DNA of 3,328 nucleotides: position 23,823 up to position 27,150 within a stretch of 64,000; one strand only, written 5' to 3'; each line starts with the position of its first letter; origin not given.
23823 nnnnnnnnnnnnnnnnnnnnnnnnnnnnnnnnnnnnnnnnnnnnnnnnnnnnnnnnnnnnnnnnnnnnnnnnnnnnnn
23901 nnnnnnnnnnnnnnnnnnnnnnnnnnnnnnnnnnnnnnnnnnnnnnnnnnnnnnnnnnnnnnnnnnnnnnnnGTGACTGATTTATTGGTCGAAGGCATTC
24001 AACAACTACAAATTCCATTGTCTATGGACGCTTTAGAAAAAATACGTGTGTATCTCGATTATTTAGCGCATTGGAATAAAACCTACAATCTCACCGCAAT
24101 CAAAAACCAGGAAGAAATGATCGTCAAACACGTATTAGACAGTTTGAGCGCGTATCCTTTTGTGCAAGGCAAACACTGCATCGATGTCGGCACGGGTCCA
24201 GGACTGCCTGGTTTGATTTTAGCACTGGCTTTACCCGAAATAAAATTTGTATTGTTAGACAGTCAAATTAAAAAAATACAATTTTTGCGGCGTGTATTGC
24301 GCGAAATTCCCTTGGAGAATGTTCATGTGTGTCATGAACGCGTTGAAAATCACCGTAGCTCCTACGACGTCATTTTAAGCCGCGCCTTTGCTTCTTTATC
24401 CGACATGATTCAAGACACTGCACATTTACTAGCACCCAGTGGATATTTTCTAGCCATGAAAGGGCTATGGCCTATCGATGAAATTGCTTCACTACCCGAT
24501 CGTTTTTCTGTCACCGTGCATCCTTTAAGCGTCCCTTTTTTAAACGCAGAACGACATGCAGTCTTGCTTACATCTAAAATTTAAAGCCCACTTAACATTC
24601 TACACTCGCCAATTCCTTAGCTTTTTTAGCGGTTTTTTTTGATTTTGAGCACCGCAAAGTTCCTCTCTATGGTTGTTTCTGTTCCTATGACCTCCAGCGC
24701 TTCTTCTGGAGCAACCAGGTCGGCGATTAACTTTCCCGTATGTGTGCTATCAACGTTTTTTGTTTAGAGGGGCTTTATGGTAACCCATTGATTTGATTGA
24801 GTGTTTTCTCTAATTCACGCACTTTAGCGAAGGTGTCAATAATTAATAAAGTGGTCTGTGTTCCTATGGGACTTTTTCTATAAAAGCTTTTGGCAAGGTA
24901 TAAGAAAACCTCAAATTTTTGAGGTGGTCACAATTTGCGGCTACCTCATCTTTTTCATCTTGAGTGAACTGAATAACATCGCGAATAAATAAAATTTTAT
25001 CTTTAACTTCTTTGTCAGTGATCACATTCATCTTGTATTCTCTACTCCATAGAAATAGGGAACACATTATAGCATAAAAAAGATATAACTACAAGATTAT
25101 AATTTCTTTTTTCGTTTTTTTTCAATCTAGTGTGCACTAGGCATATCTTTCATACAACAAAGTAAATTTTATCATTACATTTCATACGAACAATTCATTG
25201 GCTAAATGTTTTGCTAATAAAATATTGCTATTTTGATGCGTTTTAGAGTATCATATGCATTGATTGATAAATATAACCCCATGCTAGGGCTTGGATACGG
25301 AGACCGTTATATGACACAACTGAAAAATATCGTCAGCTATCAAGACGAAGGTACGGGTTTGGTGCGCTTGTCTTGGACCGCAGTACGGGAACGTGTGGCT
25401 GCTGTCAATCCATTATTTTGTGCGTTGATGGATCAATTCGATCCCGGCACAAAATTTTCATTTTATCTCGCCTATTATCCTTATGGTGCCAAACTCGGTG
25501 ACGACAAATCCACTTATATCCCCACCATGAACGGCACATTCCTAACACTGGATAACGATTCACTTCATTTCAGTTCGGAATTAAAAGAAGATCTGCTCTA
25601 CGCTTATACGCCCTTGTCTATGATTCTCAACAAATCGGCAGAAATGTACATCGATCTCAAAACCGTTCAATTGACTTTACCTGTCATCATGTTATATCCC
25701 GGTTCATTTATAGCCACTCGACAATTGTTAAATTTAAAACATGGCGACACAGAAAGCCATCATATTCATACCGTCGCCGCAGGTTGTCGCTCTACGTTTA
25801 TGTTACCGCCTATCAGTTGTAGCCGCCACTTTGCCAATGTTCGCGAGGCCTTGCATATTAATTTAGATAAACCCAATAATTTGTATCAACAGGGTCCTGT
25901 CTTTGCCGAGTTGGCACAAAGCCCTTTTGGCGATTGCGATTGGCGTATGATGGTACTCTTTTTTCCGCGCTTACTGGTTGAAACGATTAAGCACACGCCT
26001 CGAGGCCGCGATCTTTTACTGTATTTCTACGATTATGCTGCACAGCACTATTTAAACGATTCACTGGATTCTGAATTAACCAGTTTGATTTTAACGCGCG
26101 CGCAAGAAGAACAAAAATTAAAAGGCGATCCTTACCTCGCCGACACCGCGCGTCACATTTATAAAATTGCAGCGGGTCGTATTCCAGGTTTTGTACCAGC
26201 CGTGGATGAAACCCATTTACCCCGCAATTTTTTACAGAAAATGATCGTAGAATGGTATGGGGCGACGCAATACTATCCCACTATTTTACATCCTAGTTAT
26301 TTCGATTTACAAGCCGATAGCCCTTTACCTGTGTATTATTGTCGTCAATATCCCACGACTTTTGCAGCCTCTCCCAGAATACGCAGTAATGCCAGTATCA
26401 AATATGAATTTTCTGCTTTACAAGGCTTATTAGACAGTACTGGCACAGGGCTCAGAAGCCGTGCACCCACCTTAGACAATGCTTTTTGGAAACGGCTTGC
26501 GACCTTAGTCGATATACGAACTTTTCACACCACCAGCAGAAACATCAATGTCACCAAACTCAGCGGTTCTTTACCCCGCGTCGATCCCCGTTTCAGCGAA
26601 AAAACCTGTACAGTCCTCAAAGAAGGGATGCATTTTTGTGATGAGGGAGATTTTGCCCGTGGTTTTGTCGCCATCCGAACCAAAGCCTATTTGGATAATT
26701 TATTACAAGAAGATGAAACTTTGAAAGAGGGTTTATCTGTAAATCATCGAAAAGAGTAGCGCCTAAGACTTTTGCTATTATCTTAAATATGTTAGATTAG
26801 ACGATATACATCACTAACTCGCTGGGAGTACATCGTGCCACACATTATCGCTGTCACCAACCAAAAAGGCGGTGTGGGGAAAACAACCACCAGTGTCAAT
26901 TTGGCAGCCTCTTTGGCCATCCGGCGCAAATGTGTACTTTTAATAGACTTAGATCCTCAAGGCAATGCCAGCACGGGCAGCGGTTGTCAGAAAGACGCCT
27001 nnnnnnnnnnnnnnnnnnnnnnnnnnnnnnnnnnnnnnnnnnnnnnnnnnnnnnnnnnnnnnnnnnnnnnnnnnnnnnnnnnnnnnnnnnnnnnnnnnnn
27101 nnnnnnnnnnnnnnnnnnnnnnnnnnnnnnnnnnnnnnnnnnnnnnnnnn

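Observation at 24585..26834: About 2.2 kb AT-rich insertion carrying an unknown 508-aa gene between rsmG and parA in the otherwise universally conserved mnmG-rsmG-parA-parB block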

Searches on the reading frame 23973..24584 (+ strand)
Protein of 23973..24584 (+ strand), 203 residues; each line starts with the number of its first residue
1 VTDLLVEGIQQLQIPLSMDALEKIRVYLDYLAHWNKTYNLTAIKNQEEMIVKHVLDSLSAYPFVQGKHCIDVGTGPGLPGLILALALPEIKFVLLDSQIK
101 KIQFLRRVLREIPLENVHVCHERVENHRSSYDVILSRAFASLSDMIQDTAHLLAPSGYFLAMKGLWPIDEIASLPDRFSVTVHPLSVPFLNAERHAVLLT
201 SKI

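Call 4: search_protein_families(library=pfam, proteins=[window:23973-24584:+], max_evalue=1)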
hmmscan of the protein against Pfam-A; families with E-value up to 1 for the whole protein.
window:23973-24584:+ (203 aa): 7 families
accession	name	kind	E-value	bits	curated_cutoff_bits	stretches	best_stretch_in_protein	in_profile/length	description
PF02527.21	GidB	-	9.3e-58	195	27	1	21-195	2-182/184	rRNA small subunit methyltransferase G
PF13847.12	Methyltransf_31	-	1.5e-08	34.9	27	1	66-161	4-109/145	Methyltransferase domain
PF05175.20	MTS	-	8.3e-06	26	23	1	65-136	31-104/170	Methyltransferase small domain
PF13649.12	Methyltransf_25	-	0.00023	22.3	27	1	70-157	2-97/97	Methyltransferase domain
PF08242.18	Methyltransf_12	-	0.0009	20.4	30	1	70-157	1-96/98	Methyltransferase domain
PF10294.15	Methyltransf_16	-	0.19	11.9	21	1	64-98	45-79/174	Lysine methyltransferase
PF10062.14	DUF2300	-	0.26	11.9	25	0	125-145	12-34/127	Predicted secreted protein (DUF2300)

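Call 31: find_homologous_proteins(query=window:23973-24584:+, max_evalue=1e-20)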
Query window:23973-24584:+ (203 aa): 7812 proteins with E <= 1e-20 among 8000 candidates; the best 120 are listed.
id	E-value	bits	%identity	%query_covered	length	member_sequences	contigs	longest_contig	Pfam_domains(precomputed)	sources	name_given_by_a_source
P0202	3.7e-129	446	100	100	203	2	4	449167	PF13847.13,PF05175.21,PF02527.22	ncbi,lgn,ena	-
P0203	7.7e-93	328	74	98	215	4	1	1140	PF13847.13,PF05175.21,PF02527.22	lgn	-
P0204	6.1e-91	322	72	98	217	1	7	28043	PF13847.13,PF02527.22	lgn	-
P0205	2.7e-90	319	72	99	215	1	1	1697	PF13847.13,PF02527.22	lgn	-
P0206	1.1e-89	317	72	98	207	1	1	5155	PF13847.13,PF02527.22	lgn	-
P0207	8.3e-85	301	67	98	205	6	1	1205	PF13847.13,PF02527.22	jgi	jgi:16S rRNA (guanine527-N7)-methyltransferase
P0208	2.3e-84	300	67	98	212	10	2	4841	PF13847.13,PF02527.22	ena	-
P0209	1.5e-83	297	67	97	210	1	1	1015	PF13847.13,PF02527.22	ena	-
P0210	1.9e-83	297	66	98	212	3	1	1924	PF13847.13,PF02527.22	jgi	jgi:16S rRNA (guanine527-N7)-methyltransferase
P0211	2.0e-83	297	66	98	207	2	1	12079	PF13847.13,PF02527.22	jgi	jgi:16S rRNA (guanine527-N7)-methyltransferase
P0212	2.9e-83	296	67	98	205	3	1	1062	PF13847.13,PF02527.22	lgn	-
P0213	1.2e-82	294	65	98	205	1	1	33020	PF13847.13,PF02527.22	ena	-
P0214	1.4e-82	294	65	98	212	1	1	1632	PF13847.13,PF02527.22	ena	-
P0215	4.5e-82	293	65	98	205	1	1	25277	PF02527.22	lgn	-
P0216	3.0e-81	290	67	98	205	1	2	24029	PF02527.22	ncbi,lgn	-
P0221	4.5e-67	244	59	97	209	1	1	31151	PF13847.13,PF05175.21,PF02527.22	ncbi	-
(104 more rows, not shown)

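Call 32: find_encoding_contigs(protein=P0204, flank=5000, max_places=2)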
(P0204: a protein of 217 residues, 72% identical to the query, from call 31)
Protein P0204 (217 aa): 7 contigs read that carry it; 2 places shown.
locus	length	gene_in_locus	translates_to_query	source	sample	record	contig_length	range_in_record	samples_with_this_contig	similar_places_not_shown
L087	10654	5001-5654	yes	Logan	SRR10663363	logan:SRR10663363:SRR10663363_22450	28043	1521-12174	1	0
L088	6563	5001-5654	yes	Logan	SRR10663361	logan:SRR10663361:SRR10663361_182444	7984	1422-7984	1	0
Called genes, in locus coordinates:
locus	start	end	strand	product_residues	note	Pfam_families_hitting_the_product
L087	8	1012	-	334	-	PF01384:PHO4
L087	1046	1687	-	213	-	PF01865:PhoU_div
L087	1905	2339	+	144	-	-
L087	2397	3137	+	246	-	PF03695:UPF0149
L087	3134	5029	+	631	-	PF00890:FAD_binding_2 (faint), PF01134:GIDA, PF01266:DAO (faint), PF12831:FAD_oxidored, PF21680:GIDA_C_1st, PF13932:SAM_GIDA_C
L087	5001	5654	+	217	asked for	PF02527:GidB, PF13847:Methyltransf_31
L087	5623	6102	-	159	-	-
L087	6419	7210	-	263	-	PF00196:GerE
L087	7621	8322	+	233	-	-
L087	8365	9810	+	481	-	PF00496:SBP_bac_5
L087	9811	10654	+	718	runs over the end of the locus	PF02518:HATPase_c, PF14501:HATPase_c_5 (weak)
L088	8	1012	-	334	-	PF01384:PHO4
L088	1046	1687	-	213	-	PF01865:PhoU_div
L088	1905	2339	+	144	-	-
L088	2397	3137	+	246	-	PF03695:UPF0149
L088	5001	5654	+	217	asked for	PF02527:GidB, PF13847:Methyltransf_31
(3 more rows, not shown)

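Call 33: find_encoding_contigs(protein=P0216, flank=5000, max_places=2)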
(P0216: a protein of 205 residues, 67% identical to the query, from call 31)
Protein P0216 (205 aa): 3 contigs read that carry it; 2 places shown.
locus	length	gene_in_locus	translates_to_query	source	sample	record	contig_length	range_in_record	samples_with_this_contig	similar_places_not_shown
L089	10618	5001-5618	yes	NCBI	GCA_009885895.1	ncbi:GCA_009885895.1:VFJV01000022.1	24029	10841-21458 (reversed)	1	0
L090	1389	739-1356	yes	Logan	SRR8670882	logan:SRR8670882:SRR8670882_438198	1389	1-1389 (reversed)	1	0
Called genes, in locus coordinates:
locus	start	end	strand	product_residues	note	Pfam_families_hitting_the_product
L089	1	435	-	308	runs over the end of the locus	PF00892:EamA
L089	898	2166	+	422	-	PF13175:AAA_15 (weak), PF13304:AAA_21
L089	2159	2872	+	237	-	PF13707:RloB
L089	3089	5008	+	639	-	PF01134:GIDA, PF12831:FAD_oxidored, PF21680:GIDA_C_1st, PF13932:SAM_GIDA_C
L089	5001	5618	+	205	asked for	PF02527:GidB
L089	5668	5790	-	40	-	-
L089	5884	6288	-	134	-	PF13173:AAA_14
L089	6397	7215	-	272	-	PF02567:PhzC-PhzF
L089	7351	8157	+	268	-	PF00142:Fer4_NifH (faint), PF01656:CbiA, PF02374:ArsA_ATPase, PF06564:CBP_BcsQ, PF09140:MipZ, PF10609:ParA, PF13614:AAA_31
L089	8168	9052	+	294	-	PF02195:ParB_N, PF17762:HTH_ParB, PF23552:ParB_C (weak)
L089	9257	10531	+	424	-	-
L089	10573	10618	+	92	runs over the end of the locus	PF00886:Ribosomal_S16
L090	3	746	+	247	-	?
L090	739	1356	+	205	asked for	PF02527:GidB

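Call 34: find_encoding_contigs(protein=P0213, flank=5000, max_places=2)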
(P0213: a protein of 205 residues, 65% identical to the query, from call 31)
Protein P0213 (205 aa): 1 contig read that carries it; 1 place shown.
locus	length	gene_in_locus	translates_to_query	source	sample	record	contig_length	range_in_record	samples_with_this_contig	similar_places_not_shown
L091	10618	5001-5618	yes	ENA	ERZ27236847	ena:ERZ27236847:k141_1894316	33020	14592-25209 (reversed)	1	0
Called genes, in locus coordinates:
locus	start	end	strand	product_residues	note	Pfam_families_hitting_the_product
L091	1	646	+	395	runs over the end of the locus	PF07219:HemY_N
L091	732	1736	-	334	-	PF01384:PHO4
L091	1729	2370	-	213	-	PF01865:PhoU_div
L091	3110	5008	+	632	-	PF00890:FAD_binding_2 (weak), PF01134:GIDA, PF12831:FAD_oxidored, PF21680:GIDA_C_1st, PF13932:SAM_GIDA_C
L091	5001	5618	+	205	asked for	PF02527:GidB, PF13847:Methyltransf_31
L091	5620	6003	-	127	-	PF13635:DUF4143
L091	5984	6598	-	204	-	PF13173:AAA_14, PF13635:DUF4143 (weak)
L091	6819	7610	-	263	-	PF02567:PhzC-PhzF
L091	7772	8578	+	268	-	PF00142:Fer4_NifH (faint), PF01656:CbiA, PF02374:ArsA_ATPase (weak), PF06564:CBP_BcsQ, PF09140:MipZ (weak), PF10609:ParA, PF13614:AAA_31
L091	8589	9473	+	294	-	PF02195:ParB_N, PF17762:HTH_ParB, PF23552:ParB_C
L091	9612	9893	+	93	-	PF00886:Ribosomal_S16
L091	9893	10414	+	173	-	PF01782:RimM, PF05239:PRC (weak), PF24986:PRC_RimM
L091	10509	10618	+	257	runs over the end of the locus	PF01746:tRNA_m1G_MT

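Call 89: find_encoding_contigs(protein=P0215, flank=5000, max_places=1)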
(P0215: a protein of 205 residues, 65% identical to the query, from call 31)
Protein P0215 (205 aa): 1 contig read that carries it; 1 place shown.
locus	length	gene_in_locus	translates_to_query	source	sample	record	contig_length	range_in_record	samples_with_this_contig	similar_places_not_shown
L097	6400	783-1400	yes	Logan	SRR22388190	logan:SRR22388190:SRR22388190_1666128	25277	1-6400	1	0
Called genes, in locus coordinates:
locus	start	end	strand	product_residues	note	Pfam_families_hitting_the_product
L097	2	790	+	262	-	?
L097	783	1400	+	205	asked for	PF02527:GidB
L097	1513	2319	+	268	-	PF00142:Fer4_NifH (faint), PF01656:CbiA, PF02374:ArsA_ATPase, PF06564:CBP_BcsQ, PF09140:MipZ, PF10609:ParA, PF13614:AAA_31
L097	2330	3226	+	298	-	PF02195:ParB_N, PF17762:HTH_ParB, PF23552:ParB_C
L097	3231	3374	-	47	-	-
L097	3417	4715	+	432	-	-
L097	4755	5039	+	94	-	PF00886:Ribosomal_S16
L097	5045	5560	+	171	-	PF01782:RimM, PF05239:PRC (weak), PF24986:PRC_RimM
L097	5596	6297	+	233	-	PF01746:tRNA_m1G_MT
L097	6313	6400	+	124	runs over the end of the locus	PF01245:Ribosomal_L19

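Call 90: find_encoding_contigs(protein=P0221, flank=5000, max_places=1)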
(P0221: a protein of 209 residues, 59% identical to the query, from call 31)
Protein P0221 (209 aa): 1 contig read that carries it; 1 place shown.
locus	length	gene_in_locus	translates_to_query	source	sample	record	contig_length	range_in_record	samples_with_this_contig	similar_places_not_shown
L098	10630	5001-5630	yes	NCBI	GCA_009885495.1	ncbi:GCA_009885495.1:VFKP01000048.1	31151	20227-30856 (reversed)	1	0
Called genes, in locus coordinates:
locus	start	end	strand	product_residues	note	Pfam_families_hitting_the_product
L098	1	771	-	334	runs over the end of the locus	PF01384:PHO4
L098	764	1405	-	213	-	PF01865:PhoU_div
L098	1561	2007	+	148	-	-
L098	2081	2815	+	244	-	PF03695:UPF0149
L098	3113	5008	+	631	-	PF00890:FAD_binding_2 (faint), PF01134:GIDA, PF07992:Pyr_redox_2 (faint), PF12831:FAD_oxidored, PF21680:GIDA_C_1st, PF13932:SAM_GIDA_C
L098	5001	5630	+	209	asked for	PF02527:GidB, PF05175:MTS (faint), PF13847:Methyltransf_31 (weak)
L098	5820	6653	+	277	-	PF00142:Fer4_NifH (faint), PF01656:CbiA, PF02374:ArsA_ATPase, PF06564:CBP_BcsQ (weak), PF09140:MipZ (weak), PF10609:ParA, PF13614:AAA_31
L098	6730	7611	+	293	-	PF02195:ParB_N, PF17762:HTH_ParB, PF23552:ParB_C (weak)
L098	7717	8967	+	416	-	PF13173:AAA_14, PF13635:DUF4143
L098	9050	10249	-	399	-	-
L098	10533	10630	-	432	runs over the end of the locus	PF07690:MFS_1, PF00854:PTR2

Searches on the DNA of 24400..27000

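Call 43: search_rna_families(source=window, start=24400, end=27000, threshold=evalue, max_evalue=1)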
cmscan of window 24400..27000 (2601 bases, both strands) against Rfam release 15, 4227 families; matches with E-value up to 1: 0.
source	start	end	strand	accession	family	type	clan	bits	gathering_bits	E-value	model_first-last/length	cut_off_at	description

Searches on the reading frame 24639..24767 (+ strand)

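Call 4: search_protein_families(library=pfam, proteins=[window:24639-24767:+], max_evalue=1)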
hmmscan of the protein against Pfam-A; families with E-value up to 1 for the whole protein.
window:24639-24767:+ (42 aa): 1 family
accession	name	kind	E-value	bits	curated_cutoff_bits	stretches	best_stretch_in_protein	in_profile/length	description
PF04517.17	Microvir_lysis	-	0.11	12.8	25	1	2-19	7-24/40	Microvirus lysis protein (E), C terminus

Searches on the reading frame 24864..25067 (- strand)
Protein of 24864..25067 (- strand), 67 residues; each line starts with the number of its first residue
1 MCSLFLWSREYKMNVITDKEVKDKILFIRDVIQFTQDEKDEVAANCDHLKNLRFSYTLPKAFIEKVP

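Call 4: search_protein_families(library=pfam, proteins=[window:24864-25067:-], max_evalue=1)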
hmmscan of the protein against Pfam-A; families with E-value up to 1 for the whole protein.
window:24864-25067:- (67 aa): 0 families

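Call 5: search_protein_families(library=ncbifam, proteins=[window:24864-25067:-], max_evalue=1)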
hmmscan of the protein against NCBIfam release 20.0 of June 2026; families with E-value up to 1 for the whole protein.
window:24864-25067:- (67 aa): 0 families

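Call 19: search_protein_families(library=pfam, proteins=[window:24867-25031:-], max_evalue=10)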
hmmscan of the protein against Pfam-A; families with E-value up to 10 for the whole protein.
seq(55 aa): 0 families

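Call 74: search_dna_similar(query=window:24867-25031:-, collection=phages, mode=protein, max_evalue=1, max_rows=8)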
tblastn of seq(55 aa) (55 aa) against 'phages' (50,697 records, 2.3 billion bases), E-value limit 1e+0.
No match.

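Call 75: search_dna_similar(query=window:24867-25031:-, collection=plasmids, mode=protein, max_evalue=1, max_rows=8)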
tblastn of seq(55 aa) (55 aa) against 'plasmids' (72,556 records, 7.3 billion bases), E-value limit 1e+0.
Records with a match: 3; places in all: 3; records where one place covers at least 80% of the query: 0.
Best place of each record, by identity: 60-80% 2; <60% 1.
By first word of the organism name: Legionella 2; Segatella 1.
By predicted mobility (MOB-suite, as given by PLSDB): conjugative 2; non-mobilizable 1.
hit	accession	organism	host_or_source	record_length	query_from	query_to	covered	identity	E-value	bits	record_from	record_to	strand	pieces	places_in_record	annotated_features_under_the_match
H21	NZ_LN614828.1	Legionella fallonii LLAP-10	-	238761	19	53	64%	60.0%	5e-7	50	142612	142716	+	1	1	ORF6N domain-containing protein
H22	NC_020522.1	Legionella pneumophila subsp. pneumophila LPE509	-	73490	19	53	64%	60.0%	1e-6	50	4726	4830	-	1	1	ORF6N domain-containing protein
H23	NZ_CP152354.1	Segatella copri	Homo sapiens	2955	19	53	64%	48.6%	1e-1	35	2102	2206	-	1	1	ORF6N domain-containing protein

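Call 76: get_annotated_region(hit=H22, flank=3000)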
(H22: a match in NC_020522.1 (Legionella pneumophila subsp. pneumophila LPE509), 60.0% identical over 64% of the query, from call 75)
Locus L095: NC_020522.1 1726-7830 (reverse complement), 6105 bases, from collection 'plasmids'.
description: Legionella pneumophila subsp. pneumophila LPE509 plasmid unnamed, complete sequence
organism: Legionella pneumophila subsp. pneumophila LPE509 (NCBI taxid 1312904)
taxonomy: Bacteria; Pseudomonadota; Gammaproteobacteria; Legionellales; Legionellaceae; Legionella; Legionella pneumophila; Legionella pneumophila subsp. pneumophila LPE509
host: -; source: -; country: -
typing (MOB-suite, as given by PLSDB): conjugative; relaxase MOBP; mating-pair formation MPF_T
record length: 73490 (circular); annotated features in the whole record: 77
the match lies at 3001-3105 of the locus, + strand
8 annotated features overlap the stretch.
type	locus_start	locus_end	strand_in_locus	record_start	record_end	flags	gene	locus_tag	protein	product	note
CDS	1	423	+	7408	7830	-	-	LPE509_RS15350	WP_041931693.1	arsenate reductase ArsC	-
CDS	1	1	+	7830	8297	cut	-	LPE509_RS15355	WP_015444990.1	ArsI/CadI family heavy metal resistance metalloenzyme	-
CDS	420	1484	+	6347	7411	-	arsB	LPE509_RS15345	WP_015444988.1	ACR3 family arsenite efflux transporter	-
CDS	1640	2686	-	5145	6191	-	-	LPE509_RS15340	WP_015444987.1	tyrosine-type recombinase/integrase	GO:0015074 - DNA integration [Evidence IEA]; GO:0006310 - DNA recombination [Evidence IEA]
CDS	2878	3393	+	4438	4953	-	-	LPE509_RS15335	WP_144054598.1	ORF6N domain-containing protein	-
CDS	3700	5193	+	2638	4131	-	-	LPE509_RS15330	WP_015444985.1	GGDEF domain-containing protein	-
CDS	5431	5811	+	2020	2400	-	-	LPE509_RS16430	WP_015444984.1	hypothetical protein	-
CDS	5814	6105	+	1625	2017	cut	tnpB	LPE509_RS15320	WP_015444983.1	IS66 family insertion sequence element accessory protein TnpB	-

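Call 77: get_annotated_region(hit=H21, flank=3000)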
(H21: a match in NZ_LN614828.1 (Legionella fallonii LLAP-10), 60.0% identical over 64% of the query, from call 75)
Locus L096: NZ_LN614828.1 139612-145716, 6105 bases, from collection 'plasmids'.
description: Legionella fallonii LLAP-10 plasmid II, complete sequence
organism: Legionella fallonii LLAP-10 (NCBI taxid 1212491)
taxonomy: Bacteria; Pseudomonadota; Gammaproteobacteria; Legionellales; Legionellaceae; Legionella; Legionella fallonii; Legionella fallonii LLAP-10
host: -; source: -; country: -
typing (MOB-suite, as given by PLSDB): conjugative; relaxase MOBF; mating-pair formation MPF_F
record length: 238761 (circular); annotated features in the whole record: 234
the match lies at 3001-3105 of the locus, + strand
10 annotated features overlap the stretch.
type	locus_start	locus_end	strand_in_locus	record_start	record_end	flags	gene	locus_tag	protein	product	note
CDS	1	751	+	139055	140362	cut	-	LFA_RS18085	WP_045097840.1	hypothetical protein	-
CDS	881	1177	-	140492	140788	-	-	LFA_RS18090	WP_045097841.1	type II toxin-antitoxin system RelE/ParE family toxin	GO:0030541 - plasmid partitioning [Evidence IEA]; GO:0051290 - protein heterotetramerization [Evidence IEA]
CDS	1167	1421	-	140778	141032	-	-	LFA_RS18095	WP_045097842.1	type II toxin-antitoxin system ParD family antitoxin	GO:0051983 - regulation of chromosome segregation [Evidence IEA]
CDS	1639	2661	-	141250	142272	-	-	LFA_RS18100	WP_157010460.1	tyrosine-type recombinase/integrase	GO:0015074 - DNA integration [Evidence IEA]; GO:0006310 - DNA recombination [Evidence IEA]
CDS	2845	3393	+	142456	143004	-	-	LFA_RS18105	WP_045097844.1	ORF6N domain-containing protein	-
CDS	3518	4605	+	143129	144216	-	-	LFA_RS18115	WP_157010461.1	IS3 family transposase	-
CDS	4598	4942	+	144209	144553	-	-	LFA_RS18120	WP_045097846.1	hypothetical protein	-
CDS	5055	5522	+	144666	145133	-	-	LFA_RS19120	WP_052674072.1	DUF4156 domain-containing protein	-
CDS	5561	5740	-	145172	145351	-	-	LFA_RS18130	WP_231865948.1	hypothetical protein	-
CDS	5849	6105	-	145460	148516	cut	-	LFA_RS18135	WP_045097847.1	Tn3 family transposase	-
